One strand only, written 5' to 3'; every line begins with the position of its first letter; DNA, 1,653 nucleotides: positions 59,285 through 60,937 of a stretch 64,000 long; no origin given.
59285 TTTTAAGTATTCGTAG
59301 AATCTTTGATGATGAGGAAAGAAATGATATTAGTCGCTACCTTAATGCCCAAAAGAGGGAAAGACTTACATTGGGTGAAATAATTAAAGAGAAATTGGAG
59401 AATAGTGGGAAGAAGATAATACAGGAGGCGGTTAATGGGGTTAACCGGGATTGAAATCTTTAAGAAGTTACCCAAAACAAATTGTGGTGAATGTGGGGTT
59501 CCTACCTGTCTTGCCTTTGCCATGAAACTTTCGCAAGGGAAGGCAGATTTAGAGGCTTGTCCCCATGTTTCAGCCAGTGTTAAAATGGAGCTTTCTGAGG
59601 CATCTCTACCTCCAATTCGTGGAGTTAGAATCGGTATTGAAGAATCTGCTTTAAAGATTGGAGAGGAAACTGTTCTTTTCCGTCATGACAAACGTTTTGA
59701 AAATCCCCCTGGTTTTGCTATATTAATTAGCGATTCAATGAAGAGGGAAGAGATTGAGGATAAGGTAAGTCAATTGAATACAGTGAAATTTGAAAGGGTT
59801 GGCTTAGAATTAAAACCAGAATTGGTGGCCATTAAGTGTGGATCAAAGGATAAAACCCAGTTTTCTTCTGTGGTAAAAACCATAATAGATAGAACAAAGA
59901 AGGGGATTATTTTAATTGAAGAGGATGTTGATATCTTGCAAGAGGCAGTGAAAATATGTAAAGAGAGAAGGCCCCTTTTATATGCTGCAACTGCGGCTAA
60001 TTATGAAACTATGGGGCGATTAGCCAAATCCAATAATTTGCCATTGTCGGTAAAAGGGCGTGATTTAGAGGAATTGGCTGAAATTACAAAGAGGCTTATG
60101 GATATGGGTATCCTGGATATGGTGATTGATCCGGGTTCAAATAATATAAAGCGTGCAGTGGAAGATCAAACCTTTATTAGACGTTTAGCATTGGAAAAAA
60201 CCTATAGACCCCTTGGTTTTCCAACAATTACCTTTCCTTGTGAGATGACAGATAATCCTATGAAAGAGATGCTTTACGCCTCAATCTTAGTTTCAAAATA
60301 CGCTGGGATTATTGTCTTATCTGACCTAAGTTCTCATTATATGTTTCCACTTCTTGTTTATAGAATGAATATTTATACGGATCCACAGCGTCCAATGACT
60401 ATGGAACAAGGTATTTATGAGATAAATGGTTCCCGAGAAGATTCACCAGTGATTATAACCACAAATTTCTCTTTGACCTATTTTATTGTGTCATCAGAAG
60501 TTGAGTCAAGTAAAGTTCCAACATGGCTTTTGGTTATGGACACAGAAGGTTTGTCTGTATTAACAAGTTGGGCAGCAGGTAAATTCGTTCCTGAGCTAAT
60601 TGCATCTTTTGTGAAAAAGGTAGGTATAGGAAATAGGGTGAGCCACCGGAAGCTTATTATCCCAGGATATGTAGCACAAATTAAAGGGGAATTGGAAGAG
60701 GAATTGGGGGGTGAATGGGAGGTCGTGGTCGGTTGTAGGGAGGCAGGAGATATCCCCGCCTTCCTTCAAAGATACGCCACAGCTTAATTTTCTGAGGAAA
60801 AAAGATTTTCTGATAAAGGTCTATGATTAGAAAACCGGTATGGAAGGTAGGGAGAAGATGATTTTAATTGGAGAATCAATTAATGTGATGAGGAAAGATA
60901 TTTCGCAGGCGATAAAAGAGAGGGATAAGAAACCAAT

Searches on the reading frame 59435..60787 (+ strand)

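Call 102: search_protein_families(library=pfam, proteins=[window:59435-60787:+], max_evalue=0.0001)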
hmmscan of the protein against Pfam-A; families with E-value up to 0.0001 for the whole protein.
window:59435-60787:+ (450 aa): 2 families
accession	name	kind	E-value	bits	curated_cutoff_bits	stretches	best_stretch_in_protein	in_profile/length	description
PF03599.22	CdhD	-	3.6e-99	332.6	24.8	1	64-443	2-386/387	CO dehydrogenase/acetyl-CoA synthase delta subunit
PF04060.18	FeS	-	4e-15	55.7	23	1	12-44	1-33/33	Putative Fe-S cluster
